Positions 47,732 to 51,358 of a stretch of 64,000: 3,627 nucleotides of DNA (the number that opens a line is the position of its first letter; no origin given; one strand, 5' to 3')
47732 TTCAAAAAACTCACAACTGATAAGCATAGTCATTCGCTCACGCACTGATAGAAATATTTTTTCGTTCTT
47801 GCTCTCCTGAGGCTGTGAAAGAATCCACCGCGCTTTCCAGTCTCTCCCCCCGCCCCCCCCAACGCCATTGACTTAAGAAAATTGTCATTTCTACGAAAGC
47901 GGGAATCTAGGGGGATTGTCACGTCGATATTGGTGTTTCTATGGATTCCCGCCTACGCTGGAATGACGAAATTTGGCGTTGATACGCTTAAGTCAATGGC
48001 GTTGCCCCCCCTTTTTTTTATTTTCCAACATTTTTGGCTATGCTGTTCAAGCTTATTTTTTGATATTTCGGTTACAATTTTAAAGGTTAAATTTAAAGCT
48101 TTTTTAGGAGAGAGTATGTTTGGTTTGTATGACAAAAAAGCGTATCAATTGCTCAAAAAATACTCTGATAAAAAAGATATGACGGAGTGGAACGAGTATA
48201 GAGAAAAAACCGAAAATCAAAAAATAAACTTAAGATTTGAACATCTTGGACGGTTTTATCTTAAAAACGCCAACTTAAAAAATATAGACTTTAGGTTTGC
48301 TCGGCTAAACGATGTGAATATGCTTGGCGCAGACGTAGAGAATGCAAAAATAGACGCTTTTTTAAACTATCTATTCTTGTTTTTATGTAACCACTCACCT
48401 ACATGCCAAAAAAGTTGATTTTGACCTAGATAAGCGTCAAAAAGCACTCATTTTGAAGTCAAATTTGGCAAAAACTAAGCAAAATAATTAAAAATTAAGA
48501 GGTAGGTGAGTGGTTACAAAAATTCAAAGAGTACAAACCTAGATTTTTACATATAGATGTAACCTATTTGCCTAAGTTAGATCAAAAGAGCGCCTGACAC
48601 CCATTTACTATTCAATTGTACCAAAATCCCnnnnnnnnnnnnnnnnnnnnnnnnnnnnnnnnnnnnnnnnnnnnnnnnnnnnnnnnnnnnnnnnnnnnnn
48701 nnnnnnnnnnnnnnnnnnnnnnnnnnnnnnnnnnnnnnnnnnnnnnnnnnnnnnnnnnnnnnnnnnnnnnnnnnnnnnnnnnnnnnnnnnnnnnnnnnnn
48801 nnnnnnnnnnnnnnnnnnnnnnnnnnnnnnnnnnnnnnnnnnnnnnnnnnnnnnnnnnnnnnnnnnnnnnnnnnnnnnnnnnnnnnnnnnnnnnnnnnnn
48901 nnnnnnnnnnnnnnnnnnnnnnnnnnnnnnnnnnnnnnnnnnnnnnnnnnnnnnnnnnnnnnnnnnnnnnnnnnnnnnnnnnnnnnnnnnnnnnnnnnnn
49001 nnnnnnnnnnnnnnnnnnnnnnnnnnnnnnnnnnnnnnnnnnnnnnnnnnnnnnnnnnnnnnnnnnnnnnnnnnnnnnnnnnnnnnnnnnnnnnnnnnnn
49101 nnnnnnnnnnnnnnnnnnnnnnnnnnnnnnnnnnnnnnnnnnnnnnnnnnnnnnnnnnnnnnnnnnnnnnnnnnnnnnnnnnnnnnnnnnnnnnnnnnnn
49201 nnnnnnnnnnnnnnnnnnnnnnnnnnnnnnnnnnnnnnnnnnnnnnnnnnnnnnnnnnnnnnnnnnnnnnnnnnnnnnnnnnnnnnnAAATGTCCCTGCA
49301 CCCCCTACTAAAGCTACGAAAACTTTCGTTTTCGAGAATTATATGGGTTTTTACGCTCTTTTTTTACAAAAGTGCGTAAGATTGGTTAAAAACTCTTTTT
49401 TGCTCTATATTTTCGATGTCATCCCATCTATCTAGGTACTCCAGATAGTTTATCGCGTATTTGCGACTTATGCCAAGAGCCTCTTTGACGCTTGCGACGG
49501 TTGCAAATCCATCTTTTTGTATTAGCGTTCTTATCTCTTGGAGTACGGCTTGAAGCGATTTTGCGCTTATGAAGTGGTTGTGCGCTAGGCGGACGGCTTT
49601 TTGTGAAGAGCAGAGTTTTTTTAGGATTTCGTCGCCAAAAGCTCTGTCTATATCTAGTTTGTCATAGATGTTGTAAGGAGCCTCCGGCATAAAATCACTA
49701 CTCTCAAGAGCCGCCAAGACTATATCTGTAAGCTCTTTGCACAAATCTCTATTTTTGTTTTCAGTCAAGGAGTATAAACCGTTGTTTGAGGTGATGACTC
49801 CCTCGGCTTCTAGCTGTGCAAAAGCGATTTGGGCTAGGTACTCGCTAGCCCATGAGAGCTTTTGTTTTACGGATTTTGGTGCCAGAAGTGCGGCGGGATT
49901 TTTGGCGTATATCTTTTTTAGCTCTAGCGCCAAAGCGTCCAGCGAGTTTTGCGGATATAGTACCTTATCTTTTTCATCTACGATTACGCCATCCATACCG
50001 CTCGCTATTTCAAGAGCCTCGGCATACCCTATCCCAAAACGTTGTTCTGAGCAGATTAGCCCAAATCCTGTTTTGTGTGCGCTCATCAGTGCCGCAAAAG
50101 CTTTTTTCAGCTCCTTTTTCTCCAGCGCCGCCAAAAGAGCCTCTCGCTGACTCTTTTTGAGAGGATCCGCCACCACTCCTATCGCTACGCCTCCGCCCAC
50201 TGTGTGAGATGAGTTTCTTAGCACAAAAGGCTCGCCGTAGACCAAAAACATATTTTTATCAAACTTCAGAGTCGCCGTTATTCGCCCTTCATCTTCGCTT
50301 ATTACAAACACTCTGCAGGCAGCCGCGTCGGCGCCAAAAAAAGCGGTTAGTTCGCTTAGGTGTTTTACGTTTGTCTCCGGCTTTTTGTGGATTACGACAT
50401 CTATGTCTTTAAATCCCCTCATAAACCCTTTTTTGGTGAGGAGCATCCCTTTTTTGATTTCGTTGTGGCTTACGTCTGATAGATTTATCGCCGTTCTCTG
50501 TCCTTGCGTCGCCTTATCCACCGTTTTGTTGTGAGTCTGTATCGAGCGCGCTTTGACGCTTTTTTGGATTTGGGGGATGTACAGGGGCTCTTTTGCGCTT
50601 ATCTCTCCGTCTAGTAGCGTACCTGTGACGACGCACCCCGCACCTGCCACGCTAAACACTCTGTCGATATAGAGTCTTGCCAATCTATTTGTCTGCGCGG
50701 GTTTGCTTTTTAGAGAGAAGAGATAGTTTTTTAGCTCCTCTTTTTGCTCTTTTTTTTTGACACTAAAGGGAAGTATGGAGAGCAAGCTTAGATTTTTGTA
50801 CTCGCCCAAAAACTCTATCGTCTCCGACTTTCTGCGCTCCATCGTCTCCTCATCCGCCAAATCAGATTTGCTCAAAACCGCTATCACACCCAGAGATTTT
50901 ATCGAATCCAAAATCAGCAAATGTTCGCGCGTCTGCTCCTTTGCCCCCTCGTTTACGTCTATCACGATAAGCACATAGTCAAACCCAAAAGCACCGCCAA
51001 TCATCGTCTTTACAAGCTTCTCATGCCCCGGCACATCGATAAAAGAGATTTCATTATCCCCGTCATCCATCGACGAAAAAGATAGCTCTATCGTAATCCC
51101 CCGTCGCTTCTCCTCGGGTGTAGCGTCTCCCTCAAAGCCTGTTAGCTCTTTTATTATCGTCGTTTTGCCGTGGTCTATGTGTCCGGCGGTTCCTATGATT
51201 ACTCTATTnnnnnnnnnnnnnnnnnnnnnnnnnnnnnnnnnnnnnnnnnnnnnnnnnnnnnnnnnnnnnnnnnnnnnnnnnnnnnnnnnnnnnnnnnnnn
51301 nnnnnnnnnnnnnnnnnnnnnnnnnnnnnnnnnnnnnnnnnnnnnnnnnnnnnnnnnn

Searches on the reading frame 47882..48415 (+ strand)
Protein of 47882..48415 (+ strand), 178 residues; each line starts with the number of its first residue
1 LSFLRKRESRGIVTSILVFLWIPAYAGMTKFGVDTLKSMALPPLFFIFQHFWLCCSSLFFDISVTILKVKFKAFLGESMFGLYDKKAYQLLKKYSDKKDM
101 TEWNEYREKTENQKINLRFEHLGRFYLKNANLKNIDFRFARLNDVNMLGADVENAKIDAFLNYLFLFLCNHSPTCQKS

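Call 3: search_protein_families(library=pfam, proteins=[window:47882-48415:+], max_evalue=0.01)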
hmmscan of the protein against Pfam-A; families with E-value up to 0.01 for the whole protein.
window:47882-48415:+ (178 aa): 1 family
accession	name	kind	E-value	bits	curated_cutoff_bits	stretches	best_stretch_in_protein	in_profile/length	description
PF00805.28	Pentapeptide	-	1.8e-05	24.6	20.2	1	127-156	8-37/40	Pentapeptide repeats (8 copies)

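Call 4: search_protein_families(library=ncbifam, proteins=[window:47882-48415:+], max_evalue=0.01)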
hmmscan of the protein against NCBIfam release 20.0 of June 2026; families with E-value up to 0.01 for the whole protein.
window:47882-48415:+ (178 aa): 1 family
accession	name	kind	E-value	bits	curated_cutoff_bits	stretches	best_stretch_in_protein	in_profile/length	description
NF052603.1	penta_Alr5209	equivalog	0.0032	17.6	125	1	115-154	33-72/113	Alr5209 family pentapeptide repeat protein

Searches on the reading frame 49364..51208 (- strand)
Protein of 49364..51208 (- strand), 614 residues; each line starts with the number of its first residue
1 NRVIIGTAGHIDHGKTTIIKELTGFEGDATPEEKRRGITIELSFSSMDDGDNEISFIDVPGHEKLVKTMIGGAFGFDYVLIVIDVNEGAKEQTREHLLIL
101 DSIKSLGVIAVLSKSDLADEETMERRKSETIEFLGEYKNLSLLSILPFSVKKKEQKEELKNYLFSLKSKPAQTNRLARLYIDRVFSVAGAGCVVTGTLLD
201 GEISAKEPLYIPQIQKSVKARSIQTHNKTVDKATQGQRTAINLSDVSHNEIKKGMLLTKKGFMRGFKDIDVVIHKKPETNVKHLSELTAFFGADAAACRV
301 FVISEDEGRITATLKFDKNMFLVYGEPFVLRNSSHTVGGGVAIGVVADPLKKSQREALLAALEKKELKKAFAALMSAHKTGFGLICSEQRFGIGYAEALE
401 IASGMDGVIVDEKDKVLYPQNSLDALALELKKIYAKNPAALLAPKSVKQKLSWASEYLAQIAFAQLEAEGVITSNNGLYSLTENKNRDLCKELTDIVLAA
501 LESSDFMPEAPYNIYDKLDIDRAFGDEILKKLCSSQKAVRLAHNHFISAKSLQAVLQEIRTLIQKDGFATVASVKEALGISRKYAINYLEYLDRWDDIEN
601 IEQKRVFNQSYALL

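Call 46: search_protein_families(library=pfam, proteins=[window:49364-51208:-], max_evalue=0.001)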
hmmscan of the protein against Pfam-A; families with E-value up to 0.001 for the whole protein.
window:49364-51208:- (614 aa): 6 families
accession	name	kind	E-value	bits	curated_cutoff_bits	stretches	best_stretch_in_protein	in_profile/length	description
PF00009.33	GTP_EFTU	-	2.5e-29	102.7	26.5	1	3-164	4-183/188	Elongation factor Tu GTP binding domain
PF09107.17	SelB-wing_3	-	7.6e-13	48.2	23.2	1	562-606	2-46/47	Elongation factor SelB, winged helix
PF01926.29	MMR_HSR1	-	1.8e-07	31.7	21.9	1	5-111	2-110/113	50S ribosome-binding GTPase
PF03144.31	GTP_EFTU_D2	-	1.1e-05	26.2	30.3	1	191-258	1-73/73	Elongation factor Tu domain 2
PF25461.1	Beta-barrel_SelB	-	0.00012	22.8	27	1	272-343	5-74/80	Selenocysteine-specific elongation factor, beta-barrel domain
PF09439.16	SRPRB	-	0.00075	19.4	25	0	4-70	7-64/178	Signal recognition particle receptor beta subunit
